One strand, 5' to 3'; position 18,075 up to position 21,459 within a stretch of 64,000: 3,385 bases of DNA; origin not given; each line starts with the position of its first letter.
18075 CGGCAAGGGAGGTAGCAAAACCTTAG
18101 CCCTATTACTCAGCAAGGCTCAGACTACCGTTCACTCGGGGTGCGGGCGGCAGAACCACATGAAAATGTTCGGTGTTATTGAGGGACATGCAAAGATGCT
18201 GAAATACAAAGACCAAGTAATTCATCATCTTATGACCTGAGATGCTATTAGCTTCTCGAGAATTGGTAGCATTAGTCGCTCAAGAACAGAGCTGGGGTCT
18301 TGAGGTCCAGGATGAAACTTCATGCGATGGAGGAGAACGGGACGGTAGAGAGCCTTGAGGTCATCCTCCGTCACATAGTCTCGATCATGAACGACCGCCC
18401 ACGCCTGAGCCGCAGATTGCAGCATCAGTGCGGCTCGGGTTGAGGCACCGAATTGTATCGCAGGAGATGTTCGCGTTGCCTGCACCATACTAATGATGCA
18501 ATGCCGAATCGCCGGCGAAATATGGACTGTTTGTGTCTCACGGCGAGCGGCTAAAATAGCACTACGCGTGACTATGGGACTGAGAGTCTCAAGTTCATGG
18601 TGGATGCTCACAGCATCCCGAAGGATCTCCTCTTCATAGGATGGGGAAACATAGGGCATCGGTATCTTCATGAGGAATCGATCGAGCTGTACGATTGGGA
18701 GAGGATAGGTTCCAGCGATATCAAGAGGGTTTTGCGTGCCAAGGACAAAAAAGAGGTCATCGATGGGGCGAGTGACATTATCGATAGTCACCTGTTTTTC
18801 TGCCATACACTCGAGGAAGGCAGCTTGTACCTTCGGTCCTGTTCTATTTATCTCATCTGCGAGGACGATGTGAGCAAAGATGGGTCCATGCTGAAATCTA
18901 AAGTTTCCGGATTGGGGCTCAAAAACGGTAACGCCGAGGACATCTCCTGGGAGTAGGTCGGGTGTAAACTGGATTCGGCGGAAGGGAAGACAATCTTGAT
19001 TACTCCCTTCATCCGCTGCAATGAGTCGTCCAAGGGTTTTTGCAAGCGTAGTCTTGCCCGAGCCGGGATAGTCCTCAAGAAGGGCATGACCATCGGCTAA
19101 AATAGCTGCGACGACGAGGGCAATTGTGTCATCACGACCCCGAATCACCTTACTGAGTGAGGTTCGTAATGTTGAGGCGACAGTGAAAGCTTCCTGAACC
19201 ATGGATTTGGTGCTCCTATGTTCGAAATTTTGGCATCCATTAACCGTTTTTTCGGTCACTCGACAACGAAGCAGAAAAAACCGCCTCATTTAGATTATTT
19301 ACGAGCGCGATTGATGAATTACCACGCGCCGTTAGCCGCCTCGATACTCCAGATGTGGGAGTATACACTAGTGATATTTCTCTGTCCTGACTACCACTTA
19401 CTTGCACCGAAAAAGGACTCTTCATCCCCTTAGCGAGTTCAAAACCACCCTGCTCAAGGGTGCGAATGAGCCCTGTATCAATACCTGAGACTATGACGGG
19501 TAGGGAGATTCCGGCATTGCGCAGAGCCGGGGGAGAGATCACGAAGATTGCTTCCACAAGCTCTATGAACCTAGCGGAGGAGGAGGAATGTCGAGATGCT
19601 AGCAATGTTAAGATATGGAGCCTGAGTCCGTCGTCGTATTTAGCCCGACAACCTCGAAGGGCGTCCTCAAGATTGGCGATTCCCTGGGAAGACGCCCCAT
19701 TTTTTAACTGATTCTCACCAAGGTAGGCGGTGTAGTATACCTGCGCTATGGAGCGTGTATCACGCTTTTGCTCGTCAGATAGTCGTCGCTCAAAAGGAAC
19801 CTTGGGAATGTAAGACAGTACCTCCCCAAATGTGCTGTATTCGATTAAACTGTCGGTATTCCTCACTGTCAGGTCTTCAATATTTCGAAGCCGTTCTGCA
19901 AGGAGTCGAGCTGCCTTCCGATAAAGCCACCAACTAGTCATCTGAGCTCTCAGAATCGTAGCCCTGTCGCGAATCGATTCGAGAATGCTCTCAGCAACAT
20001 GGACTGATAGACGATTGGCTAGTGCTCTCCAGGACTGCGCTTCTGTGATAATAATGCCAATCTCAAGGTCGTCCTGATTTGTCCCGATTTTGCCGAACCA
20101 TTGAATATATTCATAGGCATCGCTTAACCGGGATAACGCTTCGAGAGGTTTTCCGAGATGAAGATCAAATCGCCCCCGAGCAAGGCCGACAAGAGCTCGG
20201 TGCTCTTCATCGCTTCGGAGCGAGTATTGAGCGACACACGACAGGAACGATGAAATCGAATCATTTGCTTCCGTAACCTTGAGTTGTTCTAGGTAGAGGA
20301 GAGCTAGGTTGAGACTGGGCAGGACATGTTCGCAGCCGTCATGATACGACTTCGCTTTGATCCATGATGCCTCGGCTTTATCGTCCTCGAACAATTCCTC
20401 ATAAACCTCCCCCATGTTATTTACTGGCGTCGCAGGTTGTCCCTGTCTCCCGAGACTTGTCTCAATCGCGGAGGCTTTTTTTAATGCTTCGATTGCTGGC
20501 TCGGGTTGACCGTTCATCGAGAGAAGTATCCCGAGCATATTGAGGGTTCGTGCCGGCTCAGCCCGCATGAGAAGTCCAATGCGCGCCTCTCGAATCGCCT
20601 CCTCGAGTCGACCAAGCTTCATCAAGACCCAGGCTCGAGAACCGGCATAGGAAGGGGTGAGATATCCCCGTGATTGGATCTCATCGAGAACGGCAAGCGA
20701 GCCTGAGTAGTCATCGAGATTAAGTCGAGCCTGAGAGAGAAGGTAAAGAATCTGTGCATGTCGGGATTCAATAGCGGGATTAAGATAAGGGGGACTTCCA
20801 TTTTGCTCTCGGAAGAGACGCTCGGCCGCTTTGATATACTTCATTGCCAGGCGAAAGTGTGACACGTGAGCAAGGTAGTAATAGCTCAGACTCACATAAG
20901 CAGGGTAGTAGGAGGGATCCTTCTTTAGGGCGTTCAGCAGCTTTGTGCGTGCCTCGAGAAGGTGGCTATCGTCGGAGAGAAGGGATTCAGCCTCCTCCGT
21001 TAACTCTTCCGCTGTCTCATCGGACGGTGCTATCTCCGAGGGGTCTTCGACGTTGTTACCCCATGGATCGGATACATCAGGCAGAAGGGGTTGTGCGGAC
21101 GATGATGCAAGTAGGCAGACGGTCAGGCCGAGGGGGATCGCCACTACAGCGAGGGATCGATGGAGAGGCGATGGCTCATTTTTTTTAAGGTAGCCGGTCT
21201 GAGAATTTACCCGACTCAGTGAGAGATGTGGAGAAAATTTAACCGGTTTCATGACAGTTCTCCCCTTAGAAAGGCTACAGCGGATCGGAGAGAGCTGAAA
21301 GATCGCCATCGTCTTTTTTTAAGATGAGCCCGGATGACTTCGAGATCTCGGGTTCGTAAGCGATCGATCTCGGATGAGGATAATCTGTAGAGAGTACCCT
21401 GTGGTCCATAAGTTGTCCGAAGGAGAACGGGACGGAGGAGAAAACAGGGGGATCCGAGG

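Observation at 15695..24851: Unusual MoxR neighbourhood: DUF58, transglutaminase, TPR protein and MoxR, followed by an unknown membrane protein and a tail-anchored Ser/Thr kinase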

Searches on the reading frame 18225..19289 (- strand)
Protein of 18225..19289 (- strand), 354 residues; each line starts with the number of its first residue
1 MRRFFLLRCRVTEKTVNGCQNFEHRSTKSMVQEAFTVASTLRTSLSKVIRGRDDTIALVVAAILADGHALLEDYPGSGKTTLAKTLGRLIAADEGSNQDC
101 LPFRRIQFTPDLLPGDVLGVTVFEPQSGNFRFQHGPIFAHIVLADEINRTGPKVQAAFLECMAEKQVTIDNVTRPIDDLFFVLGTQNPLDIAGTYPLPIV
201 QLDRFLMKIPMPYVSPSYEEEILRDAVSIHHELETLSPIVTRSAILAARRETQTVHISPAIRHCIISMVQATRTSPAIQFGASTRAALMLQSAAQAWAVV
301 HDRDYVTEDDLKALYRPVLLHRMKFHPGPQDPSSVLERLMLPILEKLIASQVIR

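Call 4: search_protein_families(library=pfam, proteins=[window:18225-19289:-], max_evalue=0.01)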
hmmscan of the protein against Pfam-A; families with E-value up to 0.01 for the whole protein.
window:18225-19289:- (354 aa): 4 families
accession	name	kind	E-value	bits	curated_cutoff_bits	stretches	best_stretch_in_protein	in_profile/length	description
PF07726.17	AAA_3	-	2.2e-52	176.9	27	1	68-207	1-131/131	ATPase family associated with various cellular activities (AAA)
PF17863.7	AAA_lid_2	-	1.3e-21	76.5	22.7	1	270-333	1-64/74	AAA lid domain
PF07728.20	AAA_5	-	3.8e-07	30.6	22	1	75-192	8-126/139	AAA domain (dynein-related subfamily)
PF20030.5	bpMoxR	-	9.1e-05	22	27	1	44-235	9-190/205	MoxR domain in the MoxR-vWA-beta-propeller ternary systems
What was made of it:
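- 18225..19202 (-): MoxR-family AAA+ ATPase (325 aa from the ATG at 19202, which has an AGGAG Shine-Dalgarno sequence). Last gene of the conserved module. AAA_3 E 2e-52 and AAA_lid_2 E 1e-21 (call 4).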

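Call 5: search_protein_families(library=ncbifam, proteins=[window:18225-19289:-], max_evalue=0.01)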
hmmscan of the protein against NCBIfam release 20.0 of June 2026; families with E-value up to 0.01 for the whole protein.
window:18225-19289:- (354 aa): 5 families
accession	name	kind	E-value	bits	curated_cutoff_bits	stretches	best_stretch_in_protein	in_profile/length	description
TIGR02031.1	BchD-ChlD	equivalog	3e-12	46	499.55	1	72-328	22-276/608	magnesium chelatase ATPase subunit D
TIGR02442.1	Cob-chelat-sub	hypoth_equivalog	1.6e-06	26.8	779.45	1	242-328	236-315/641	putative cobaltochelatase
NF047784.1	MadB_ATPase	equivalog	2.5e-06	26.9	475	1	141-172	141-172/298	MadB family AAA-type ATPase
TIGR02640.1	gas_vesic_GvpN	equivalog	0.00023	20.7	266.8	0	143-256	110-225/262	gas vesicle protein GvpN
NF009943.0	PRK13406.1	equivalog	0.00052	18.7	571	1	223-333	156-265/585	magnesium chelatase subunit D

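Call 38: search_dna_similar(query=window:18225-19202:-, collection=plasmids, mode=protein, max_rows=30)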
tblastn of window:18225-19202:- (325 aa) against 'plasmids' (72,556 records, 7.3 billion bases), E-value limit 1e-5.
Records with a match: 434; places in all: 466; records where one place covers at least 80% of the query: 407.
Best place of each record, by identity: <60% 434.
By first word of the organism name: Ralstonia 137; Rhizobium 73; Sinorhizobium 28; Paracoccus 15; Halorussus 9; Azospirillum 9; Haladaptatus 9; Ensifer 9; Vibrio 7; Pantoea 7; and 75 more.
By predicted mobility (MOB-suite, as given by PLSDB): non-mobilizable 248; mobilizable 164; conjugative 22.
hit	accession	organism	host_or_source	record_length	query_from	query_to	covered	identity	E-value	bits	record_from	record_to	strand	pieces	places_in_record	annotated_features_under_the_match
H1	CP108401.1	Streptomycetaceae bacterium NBC_01309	-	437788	12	324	96%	42.1%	1e-62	221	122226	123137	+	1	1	MoxR family ATPase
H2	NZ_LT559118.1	Nonomuraea gerenzanensis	-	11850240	2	294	90%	44.7%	7e-68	237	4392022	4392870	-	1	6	none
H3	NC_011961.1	Thermomicrobium roseum DSM 5159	-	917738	2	296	91%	43.7%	1e-63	224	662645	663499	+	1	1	MoxR family ATPase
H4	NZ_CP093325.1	Bacillus sp. N5-665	whole organism,peat soil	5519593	19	294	85%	46.0%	2e-71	247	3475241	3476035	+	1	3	none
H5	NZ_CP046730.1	Ralstonia syzygii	tobacco,cell culture,leaf veins ...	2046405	10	311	93%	41.7%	8e-58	208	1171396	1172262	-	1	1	none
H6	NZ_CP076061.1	Cupriavidus sp. EM10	Pure-cultured cell,sewage water sludge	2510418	13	311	92%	42.1%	1e-63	224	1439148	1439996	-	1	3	none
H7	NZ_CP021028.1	Rhizobium sp. TAL182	Phaseolus vulgaris,cell culture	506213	10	311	93%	41.6%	6e-65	228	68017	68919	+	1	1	MoxR family ATPase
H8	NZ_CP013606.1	Rhizobium sp. N731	Phaseolus vulgaris,Whole ...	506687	10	311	93%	41.6%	6e-65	228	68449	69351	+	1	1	MoxR family ATPase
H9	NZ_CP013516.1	Rhizobium sp. N1314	Phaseolus vulgaris,Whole ...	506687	10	311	93%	41.6%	6e-65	228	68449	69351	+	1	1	MoxR family ATPase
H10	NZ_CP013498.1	Rhizobium sp. N621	Phaseolus vulgaris,Whole ...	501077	10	311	93%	41.6%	8e-65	228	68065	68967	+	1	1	MoxR family ATPase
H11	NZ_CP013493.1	Rhizobium sp. N6212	Phaseolus vulgaris,Whole ...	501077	10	311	93%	41.6%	8e-65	228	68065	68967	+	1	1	MoxR family ATPase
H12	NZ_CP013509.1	Rhizobium sp. N1341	Phaseolus vulgaris,Whole ...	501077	10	311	93%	41.6%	8e-65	228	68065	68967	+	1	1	MoxR family ATPase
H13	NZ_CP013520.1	Rhizobium sp. N113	Phaseolus vulgaris,Whole ...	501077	10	311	93%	41.6%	8e-65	228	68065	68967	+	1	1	MoxR family ATPase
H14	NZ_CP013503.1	Rhizobium esperanzae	Phaseolus vulgaris,Whole ...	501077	10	311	93%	41.6%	8e-65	228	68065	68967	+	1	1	MoxR family ATPase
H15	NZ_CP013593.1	Rhizobium sp. N871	Phaseolus vulgaris,Whole ...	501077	10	311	93%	41.6%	8e-65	228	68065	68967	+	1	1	MoxR family ATPase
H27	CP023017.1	Ralstonia solanacearum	Solanum tuberosum,single cell,Potato ...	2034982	10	311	93%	41.4%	2e-57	206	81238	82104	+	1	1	MoxR family ATPase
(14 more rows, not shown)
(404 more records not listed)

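Call 39: get_annotated_region(hit=H7, flank=6000)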
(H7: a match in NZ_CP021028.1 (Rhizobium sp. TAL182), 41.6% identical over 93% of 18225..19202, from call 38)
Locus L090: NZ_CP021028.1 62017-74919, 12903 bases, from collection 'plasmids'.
description: Rhizobium sp. TAL182 plasmid pRetTAL182d, complete sequence
organism: Rhizobium sp. TAL182 (NCBI taxid 2020313)
taxonomy: Bacteria; Pseudomonadota; Alphaproteobacteria; Hyphomicrobiales; Rhizobiaceae; Rhizobium; Rhizobium sp. TAL182
host: -; source: Phaseolus vulgaris,cell culture; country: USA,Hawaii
typing (MOB-suite, as given by PLSDB): non-mobilizable
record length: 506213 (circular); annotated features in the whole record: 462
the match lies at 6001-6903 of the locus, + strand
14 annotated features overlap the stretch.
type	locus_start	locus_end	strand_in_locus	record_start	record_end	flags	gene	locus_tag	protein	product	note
CDS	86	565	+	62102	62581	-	-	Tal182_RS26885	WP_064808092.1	class I SAM-dependent methyltransferase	-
CDS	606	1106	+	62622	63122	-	-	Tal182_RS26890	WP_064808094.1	GFA family protein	-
CDS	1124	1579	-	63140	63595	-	-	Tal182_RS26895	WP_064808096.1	Rrf2 family transcriptional regulator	-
CDS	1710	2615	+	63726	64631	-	-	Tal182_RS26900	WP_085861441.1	NAD(P)/FAD-dependent oxidoreductase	-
CDS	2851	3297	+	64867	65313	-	-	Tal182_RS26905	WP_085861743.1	DUF805 domain-containing protein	-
CDS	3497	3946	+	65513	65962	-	-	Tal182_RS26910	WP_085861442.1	DUF805 domain-containing protein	-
CDS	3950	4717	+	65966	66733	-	-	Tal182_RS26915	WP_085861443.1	hypothetical protein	-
CDS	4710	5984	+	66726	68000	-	-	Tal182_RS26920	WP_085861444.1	hypothetical protein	-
CDS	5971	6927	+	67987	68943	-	-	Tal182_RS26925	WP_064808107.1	MoxR family ATPase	-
CDS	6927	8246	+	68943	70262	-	-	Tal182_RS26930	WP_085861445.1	DUF58 domain-containing protein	-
CDS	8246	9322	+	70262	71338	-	-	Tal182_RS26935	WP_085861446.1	stage II sporulation protein M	-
CDS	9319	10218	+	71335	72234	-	-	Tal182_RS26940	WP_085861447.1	RDD family protein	-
CDS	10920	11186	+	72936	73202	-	-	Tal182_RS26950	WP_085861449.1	hypothetical protein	-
CDS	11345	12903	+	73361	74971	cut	-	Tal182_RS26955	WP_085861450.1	winged helix-turn-helix domain-containing protein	-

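Call 40: get_annotated_region(hit=H1, flank=6000)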
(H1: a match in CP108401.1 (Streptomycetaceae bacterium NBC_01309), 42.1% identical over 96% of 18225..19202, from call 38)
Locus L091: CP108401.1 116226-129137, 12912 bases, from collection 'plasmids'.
description: Streptomycetaceae bacterium NBC_01309 plasmid unnamed1, complete sequence
organism: Streptomycetaceae bacterium NBC_01309 (NCBI taxid 3115366)
taxonomy: Bacteria; Actinomycetota; Actinomycetes; Kitasatosporales; Streptomycetaceae; ; Streptomycetaceae bacterium NBC 01309
host: -; source: -; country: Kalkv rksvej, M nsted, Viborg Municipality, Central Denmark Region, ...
typing (MOB-suite, as given by PLSDB): non-mobilizable
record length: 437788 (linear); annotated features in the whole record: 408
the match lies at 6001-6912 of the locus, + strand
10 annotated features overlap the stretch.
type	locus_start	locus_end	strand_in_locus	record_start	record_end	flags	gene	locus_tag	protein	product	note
CDS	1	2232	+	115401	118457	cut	-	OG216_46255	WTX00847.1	Tn3 family transposase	-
CDS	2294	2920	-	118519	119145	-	-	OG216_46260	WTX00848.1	class I SAM-dependent methyltransferase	-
CDS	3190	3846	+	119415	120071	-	-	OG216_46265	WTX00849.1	hypothetical protein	-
CDS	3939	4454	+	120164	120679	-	-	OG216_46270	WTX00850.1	DUF6461 domain-containing protein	-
CDS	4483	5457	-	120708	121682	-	-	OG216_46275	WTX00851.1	tyrosine-type recombinase/integrase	-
CDS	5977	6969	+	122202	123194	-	-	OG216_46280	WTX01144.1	MoxR family ATPase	-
CDS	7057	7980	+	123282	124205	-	-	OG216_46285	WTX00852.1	hypothetical protein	-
CDS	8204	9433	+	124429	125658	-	-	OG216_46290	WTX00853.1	glutamate--cysteine ligase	-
CDS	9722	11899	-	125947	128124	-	-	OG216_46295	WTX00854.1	DUF3488 and transglutaminase-like domain-containing protein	-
CDS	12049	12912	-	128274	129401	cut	-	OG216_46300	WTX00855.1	DUF58 domain-containing protein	-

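Call 41: get_annotated_region(hit=H27, flank=6000)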
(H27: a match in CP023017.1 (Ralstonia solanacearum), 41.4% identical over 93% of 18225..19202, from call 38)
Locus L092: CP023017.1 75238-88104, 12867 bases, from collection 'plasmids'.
description: Ralstonia solanacearum strain SL3022 plasmid unnamed, complete sequence
organism: Ralstonia solanacearum (NCBI taxid 305)
taxonomy: Bacteria; Pseudomonadota; Betaproteobacteria; Burkholderiales; Burkholderiaceae; Ralstonia; Ralstonia solanacearum
host: -; source: Solanum tuberosum,single cell,Potato bacterial wilt; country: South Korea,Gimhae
typing (MOB-suite, as given by PLSDB): non-mobilizable
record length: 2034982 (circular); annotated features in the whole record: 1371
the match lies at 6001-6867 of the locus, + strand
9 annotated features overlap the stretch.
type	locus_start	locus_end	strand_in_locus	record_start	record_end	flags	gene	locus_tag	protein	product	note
CDS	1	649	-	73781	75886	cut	-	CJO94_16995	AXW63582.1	TonB-dependent siderophore receptor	-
CDS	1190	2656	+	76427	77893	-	-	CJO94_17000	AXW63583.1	transcriptional regulator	-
CDS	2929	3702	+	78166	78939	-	modA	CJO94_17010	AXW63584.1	molybdate ABC transporter substrate-binding protein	-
CDS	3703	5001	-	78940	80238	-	-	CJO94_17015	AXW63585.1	MFS transporter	-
CDS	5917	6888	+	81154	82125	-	-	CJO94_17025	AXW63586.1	MoxR family ATPase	-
CDS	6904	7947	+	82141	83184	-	-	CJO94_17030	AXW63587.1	DUF58 domain-containing protein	-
CDS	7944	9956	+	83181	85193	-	-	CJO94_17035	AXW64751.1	transglutaminase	-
CDS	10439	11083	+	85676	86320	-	-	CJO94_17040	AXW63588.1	carbonic anhydrase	-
CDS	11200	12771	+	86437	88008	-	-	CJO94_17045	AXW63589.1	SulP family inorganic anion transporter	-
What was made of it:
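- A MoxR-DUF58-transglutaminase triad is annotated in Ralstonia (call 41).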

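Call 42: get_annotated_region(hit=H3, flank=6000)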
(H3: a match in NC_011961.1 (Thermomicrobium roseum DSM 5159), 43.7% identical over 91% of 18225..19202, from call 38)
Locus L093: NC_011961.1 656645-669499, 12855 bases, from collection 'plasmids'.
description: Thermomicrobium roseum DSM 5159 plasmid unnamed, complete sequence
organism: Thermomicrobium roseum DSM 5159 (NCBI taxid 309801)
taxonomy: Bacteria; Thermomicrobiota; Thermomicrobia; Thermomicrobiales; Thermomicrobiaceae; Thermomicrobium; Thermomicrobium roseum; Thermomicrobium roseum DSM 5159
host: -; source: -; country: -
typing (MOB-suite, as given by PLSDB): non-mobilizable
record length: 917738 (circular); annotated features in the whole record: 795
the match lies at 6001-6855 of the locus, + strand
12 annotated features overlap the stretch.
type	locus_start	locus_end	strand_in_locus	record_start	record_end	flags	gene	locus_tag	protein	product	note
CDS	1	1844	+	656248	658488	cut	-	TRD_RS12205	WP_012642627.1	glycogen debranching N-terminal domain-containing protein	-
CDS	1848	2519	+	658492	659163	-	-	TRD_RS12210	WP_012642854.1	hypothetical protein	-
CDS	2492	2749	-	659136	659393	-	-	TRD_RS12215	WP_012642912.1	hypothetical protein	-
CDS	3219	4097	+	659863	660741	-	-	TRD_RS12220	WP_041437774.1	amidohydrolase family protein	-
CDS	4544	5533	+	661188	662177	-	-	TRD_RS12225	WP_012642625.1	hypothetical protein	-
CDS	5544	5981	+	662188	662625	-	-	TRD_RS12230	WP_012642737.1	HEAT repeat domain-containing protein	-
CDS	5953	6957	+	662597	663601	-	-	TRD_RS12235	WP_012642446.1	MoxR family ATPase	-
CDS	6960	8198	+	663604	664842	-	-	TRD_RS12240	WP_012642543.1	DUF58 domain-containing protein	-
CDS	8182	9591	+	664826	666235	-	-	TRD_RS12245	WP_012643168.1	DUF4129 domain-containing protein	-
CDS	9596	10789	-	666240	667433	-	-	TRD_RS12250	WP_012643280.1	aminotransferase class I/II-fold pyridoxal phosphate-dependent enzyme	-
CDS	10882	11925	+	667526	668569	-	-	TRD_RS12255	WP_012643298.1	TIGR03557 family F420-dependent LLM class oxidoreductase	GO:0008150 - biological_process [Evidence IEA]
CDS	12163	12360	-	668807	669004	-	-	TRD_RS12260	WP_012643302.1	hypothetical protein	-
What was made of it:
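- Checked: The statement that MoxR normally comes first holds for the annotated examples examined: Ralstonia MoxR-DUF58-transglutaminase, Thermomicrobium MoxR-DUF58-DUF4129 and Rhizobium MoxR-DUF58 (calls 39, 41, 42).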

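Call 94: search_protein_families(library=padloc, proteins=[window:18225-19202:-], max_evalue=0.001)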
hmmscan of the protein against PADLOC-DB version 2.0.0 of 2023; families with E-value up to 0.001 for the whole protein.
window:18225-19202:- (325 aa): 0 families

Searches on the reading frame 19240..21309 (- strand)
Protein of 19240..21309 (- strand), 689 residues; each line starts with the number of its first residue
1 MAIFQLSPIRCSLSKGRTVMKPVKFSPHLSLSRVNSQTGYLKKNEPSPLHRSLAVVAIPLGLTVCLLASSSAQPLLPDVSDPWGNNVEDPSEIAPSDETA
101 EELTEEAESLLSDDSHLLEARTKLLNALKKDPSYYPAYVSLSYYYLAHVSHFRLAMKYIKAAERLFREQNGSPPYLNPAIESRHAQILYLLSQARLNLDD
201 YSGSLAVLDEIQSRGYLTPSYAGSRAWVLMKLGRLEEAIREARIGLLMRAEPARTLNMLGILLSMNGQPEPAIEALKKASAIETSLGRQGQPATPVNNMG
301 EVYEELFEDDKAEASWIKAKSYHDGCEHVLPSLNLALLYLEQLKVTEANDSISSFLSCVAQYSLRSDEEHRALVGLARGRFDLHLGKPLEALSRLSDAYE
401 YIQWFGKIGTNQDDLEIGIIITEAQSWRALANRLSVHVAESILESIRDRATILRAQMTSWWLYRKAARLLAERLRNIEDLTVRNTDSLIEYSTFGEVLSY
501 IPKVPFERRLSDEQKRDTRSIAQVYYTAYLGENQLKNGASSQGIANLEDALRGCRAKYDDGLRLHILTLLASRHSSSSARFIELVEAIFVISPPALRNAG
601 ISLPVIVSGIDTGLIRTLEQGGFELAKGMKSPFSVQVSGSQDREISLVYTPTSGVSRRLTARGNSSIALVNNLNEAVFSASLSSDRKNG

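Call 4: search_protein_families(library=pfam, proteins=[window:19240-21309:-], max_evalue=0.01)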
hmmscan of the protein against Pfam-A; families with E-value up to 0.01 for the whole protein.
window:19240-21309:- (689 aa): 7 families
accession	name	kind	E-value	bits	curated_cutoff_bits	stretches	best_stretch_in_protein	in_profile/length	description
PF07719.23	TPR_2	-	6.4e-08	32.6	27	0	253-282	1-30/34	Tetratricopeptide repeat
PF00515.34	TPR_1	-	3.8e-07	30.1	27.8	0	253-279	1-27/34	Tetratricopeptide repeat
PF13424.12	TPR_12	-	1.7e-05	25.3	30.1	1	252-282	44-74/77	Tetratricopeptide repeat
PF13181.12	TPR_8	-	9.9e-05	22.7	25.7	0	253-280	1-28/34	Tetratricopeptide repeat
PF13431.12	TPR_17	-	0.00015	22.2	24.4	0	125-146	3-24/34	Tetratricopeptide repeat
PF13432.12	TPR_16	-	0.0031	18.4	32.7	0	225-279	3-57/65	Tetratricopeptide repeat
PF14938.12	SNAP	-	0.0039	17.1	25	1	266-324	87-146/282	Soluble NSF attachment protein, SNAP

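Call 5: search_protein_families(library=ncbifam, proteins=[window:19240-21309:-], max_evalue=0.01)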
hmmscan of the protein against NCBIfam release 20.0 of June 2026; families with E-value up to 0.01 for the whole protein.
window:19240-21309:- (689 aa): 3 families
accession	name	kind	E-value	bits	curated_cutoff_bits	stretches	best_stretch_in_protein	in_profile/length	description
TIGR02521.1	type_IV_pilW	equivalog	4.1e-11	42.9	154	2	224-361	70-201/234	type IV pilus biogenesis/stability protein PilW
NF040959.1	MamA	equivalog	0.0001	21.8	200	1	181-284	67-170/204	magnetosome protein MamA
TIGR02917.1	PEP_TPR_lipo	equivalog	0.00059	17.8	312.2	1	119-288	279-432/899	XrtA/PEP-CTERM system TPR-repeat protein PrsT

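Call 72: search_protein_families(library=pfam, alignment_id=A6, max_evalue=0.001)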
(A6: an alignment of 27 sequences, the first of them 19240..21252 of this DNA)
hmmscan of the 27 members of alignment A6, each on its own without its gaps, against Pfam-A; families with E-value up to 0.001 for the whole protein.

A. member 1, window:19240-21252:- (670 aa): 5 families
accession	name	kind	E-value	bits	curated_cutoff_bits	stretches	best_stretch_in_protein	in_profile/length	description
PF07719.23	TPR_2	-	5.1e-08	32.9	27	0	234-263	1-30/34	Tetratricopeptide repeat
PF00515.34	TPR_1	-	3.3e-07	30.3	27.8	0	234-260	1-27/34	Tetratricopeptide repeat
PF13424.12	TPR_12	-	1.4e-05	25.6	30.1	0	233-263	44-74/77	Tetratricopeptide repeat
PF13181.12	TPR_8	-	8.3e-05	22.9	25.7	0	234-261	1-28/34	Tetratricopeptide repeat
PF13431.12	TPR_17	-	0.00013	22.4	24.4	0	106-127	3-24/34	Tetratricopeptide repeat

B. families by the number of members that match (of 27 scanned): 22 families
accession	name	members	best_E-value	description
PF07719.23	TPR_2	27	2.5e-18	Tetratricopeptide repeat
PF13424.12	TPR_12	24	1.3e-14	Tetratricopeptide repeat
PF13181.12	TPR_8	24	5.1e-11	Tetratricopeptide repeat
PF13432.12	TPR_16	24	1.2e-09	Tetratricopeptide repeat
PF00515.34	TPR_1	21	5.3e-11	Tetratricopeptide repeat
PF13428.12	TPR_14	19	6.8e-10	Tetratricopeptide repeat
PF14559.12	TPR_19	16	6.4e-09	Tetratricopeptide repeat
PF13431.12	TPR_17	12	2.1e-08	Tetratricopeptide repeat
PF13374.12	TPR_10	7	4.9e-07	Tetratricopeptide repeat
PF13174.12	TPR_6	6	2.2e-06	Tetratricopeptide repeat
PF10345.15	Cohesin_load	5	4.4e-06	Cohesin loading factor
PF13414.12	TPR_11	4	2.8e-05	TPR repeat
PF13176.12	TPR_7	3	7.6e-07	Tetratricopeptide repeat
PF12895.13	ANAPC3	3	3.7e-06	Anaphase-promoting complex, cyclosome, subunit 3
PF23300.3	HEAT_Nup120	2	7.2e-06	Nucleoporin Nup120, HEAT repeats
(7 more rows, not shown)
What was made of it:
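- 19240..21252 (-): TPR protein (670 aa) with an N-terminal signal-peptide-like segment (residues 33-51, then SSSA/QP). Its start overlaps the transglutaminase stop (ATGA). Probable periplasmic partner. TPR families match in 27 of 27 orthologues (call 72).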

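Call 73: search_solved_structures(query=A6, max_evalue=0.01)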
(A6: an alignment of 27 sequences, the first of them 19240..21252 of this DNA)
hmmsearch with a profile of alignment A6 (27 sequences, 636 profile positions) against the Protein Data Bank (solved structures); distinct sequences matched with E-value up to 0.01: 8.
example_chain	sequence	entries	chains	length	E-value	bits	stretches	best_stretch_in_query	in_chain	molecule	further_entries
7obi_A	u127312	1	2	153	4.6e-10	42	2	182-276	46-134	CTPR-rv4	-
5fzr_A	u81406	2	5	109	4.7e-06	28.7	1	182-235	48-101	DESIGNED TPR PROTEIN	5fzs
5fzq_A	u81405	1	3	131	1.4e-05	27.2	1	182-235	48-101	DESIGNED TPR PROTEIN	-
5nnr_A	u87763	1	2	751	0.00064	21.7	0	154-237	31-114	N-terminal acetyltransferase-like protein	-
5nnp_A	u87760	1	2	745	0.00075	21.4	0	154-237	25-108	N-terminal acetyltransferase-like protein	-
4xi0_A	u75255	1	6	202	0.0014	20.6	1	139-236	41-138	Magnetosome protein MamA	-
5lfl_A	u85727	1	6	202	0.0017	20.3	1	140-236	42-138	Magnetosome protein MamA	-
5lfm_A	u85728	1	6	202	0.0018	20.2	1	140-236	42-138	Magnetosome protein MamA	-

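Call 94: search_protein_families(library=padloc, proteins=[window:19240-21252:-], max_evalue=0.001)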
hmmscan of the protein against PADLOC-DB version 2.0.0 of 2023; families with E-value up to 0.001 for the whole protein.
window:19240-21252:- (670 aa): 0 families
